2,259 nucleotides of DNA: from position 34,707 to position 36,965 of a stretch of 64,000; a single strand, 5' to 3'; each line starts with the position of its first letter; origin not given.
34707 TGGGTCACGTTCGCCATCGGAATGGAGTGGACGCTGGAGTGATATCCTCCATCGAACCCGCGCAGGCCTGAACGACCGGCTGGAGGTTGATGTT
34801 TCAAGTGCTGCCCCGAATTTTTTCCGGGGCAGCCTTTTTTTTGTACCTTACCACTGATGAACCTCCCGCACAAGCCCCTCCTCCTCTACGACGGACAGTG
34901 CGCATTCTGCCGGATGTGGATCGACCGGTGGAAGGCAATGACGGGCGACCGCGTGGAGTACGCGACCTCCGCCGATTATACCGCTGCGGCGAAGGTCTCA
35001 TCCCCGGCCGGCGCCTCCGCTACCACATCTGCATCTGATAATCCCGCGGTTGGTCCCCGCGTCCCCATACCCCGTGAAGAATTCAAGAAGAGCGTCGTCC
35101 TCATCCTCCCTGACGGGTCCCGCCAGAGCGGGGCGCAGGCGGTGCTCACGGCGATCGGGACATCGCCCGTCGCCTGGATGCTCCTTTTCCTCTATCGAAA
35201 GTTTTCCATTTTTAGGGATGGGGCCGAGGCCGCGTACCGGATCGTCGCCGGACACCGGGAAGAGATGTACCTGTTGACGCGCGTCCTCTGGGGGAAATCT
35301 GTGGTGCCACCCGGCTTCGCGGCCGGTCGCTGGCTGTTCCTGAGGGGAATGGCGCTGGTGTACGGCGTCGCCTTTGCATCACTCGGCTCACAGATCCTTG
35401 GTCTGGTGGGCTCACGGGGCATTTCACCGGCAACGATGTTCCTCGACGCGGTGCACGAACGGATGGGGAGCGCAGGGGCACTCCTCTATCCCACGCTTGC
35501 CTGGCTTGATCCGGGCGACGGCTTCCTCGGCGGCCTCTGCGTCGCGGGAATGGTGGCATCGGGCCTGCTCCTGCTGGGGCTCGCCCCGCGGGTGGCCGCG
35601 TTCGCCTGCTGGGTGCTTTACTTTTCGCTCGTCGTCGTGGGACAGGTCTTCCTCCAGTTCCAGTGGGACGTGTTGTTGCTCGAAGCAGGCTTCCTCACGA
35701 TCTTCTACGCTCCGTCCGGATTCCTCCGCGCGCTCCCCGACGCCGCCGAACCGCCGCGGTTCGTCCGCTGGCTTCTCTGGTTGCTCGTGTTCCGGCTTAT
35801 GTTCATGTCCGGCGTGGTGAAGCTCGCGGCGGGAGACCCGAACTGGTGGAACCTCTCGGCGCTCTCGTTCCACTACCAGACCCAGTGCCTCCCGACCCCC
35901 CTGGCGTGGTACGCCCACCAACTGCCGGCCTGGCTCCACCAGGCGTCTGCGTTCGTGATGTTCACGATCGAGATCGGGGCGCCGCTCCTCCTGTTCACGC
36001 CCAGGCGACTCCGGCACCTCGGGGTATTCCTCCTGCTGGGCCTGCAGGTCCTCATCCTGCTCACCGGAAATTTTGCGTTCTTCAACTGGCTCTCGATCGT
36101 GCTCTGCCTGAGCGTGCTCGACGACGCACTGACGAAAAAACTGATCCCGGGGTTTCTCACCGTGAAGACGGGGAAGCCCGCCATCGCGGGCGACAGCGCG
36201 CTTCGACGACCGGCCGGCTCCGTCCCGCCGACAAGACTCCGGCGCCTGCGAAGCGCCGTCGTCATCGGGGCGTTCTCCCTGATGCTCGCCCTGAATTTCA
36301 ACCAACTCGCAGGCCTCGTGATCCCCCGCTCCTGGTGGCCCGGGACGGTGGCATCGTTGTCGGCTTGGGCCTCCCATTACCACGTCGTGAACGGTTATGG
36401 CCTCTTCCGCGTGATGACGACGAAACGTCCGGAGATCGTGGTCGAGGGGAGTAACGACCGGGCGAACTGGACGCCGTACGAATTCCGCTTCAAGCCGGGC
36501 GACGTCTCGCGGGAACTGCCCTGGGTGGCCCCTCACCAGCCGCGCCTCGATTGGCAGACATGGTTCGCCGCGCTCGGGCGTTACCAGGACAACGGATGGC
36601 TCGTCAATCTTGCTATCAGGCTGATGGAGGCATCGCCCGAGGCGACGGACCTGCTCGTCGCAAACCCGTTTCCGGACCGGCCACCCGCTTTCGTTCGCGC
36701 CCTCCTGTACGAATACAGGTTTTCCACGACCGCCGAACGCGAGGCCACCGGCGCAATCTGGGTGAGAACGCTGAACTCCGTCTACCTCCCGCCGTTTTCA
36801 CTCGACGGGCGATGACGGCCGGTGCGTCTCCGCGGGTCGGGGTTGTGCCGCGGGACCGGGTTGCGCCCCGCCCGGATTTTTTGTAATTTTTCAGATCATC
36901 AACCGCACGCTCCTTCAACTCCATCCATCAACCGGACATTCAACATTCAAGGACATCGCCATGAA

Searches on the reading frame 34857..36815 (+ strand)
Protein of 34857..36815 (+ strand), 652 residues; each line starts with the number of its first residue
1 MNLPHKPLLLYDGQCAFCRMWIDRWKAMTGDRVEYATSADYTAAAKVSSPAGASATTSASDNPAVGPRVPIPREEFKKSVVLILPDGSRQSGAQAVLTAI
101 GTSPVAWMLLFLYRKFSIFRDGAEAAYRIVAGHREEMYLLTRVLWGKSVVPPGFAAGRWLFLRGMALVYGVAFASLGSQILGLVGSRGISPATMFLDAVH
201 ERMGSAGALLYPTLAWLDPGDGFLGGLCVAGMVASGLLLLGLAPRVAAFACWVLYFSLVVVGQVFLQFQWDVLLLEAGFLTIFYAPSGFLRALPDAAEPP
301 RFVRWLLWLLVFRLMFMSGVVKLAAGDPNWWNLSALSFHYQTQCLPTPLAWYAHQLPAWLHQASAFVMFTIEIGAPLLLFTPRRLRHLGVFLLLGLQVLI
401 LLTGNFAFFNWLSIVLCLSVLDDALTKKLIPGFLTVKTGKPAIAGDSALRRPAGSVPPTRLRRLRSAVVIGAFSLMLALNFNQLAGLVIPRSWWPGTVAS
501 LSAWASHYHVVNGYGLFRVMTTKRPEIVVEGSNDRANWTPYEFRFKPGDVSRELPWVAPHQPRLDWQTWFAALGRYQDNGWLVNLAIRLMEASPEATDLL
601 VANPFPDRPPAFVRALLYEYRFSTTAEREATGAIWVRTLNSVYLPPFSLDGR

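Call 95: search_protein_families(library=pfam, proteins=[window:34857-36815:+], max_evalue=0.00001)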
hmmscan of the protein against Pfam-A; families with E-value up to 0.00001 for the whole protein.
window:34857-36815:+ (652 aa): 3 families
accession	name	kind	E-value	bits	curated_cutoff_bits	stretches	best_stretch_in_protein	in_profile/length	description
PF06762.20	LMF1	-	2.6e-59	200.4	27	1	267-425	2-160/163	Lipase maturation factor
PF25179.1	LMF1_C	-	2.2e-49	167.5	34.2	1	510-645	1-139/139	Lipase maturation factor C-terminal domain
PF04134.17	DCC1-like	-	8.2e-08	33.9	27.8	0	9-137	1-110/113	DCC1-like thiol-disulfide oxidoreductase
